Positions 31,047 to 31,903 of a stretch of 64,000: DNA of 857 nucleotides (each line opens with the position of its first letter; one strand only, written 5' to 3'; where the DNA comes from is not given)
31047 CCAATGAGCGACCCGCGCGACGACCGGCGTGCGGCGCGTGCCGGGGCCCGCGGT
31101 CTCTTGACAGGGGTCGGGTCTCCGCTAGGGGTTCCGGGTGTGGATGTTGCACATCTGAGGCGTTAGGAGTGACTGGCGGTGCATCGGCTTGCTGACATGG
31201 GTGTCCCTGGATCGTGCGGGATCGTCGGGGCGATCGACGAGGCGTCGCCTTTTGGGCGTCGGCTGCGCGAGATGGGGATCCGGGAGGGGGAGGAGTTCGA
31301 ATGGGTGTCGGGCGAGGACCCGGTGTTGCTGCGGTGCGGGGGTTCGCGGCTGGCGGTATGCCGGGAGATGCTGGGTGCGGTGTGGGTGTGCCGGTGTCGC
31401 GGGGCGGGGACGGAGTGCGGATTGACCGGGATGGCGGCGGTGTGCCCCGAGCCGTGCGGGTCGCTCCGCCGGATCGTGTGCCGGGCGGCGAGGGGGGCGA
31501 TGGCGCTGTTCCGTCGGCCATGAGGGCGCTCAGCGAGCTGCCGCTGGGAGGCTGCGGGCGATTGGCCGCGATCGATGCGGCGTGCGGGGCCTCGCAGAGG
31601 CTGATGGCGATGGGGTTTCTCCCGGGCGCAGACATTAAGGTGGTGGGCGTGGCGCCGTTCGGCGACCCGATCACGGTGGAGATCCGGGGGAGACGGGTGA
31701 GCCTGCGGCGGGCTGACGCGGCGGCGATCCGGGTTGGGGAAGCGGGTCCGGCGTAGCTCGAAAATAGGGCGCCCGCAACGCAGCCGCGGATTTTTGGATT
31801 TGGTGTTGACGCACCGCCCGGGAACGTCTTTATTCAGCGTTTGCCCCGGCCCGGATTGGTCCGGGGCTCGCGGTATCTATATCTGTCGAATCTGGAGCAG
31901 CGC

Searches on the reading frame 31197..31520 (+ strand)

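Call 9: search_protein_families(library=pfam, proteins=[window:31197-31520:+], max_evalue=0.01)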
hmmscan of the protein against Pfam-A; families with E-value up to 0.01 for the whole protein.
window:31197-31520:+ (108 aa): 1 family
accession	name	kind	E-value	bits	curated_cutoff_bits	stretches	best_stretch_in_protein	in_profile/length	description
PF04023.20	FeoA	-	7.1e-10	39.3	23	1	5-64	9-72/74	FeoA domain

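Call 10: search_protein_families(library=ncbifam, proteins=[window:31197-31520:+], max_evalue=0.001)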
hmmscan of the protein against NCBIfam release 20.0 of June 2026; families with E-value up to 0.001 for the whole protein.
window:31197-31520:+ (108 aa): 0 families

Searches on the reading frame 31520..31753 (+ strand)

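Call 9: search_protein_families(library=pfam, proteins=[window:31520-31753:+], max_evalue=0.01)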
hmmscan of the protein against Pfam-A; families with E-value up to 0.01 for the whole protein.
window:31520-31753:+ (78 aa): 1 family
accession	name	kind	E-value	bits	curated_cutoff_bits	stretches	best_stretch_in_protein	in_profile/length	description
PF04023.20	FeoA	-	6.2e-21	74.7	23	1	3-72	2-72/74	FeoA domain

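Call 10: search_protein_families(library=ncbifam, proteins=[window:31520-31753:+], max_evalue=0.001)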
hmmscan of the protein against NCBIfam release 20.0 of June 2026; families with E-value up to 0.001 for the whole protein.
window:31520-31753:+ (78 aa): 1 family
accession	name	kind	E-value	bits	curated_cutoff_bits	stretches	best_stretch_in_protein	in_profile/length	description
NF007106.0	PRK09555.1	equivalog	1.2e-13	50.5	102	1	24-73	22-71/75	ferrous iron transporter A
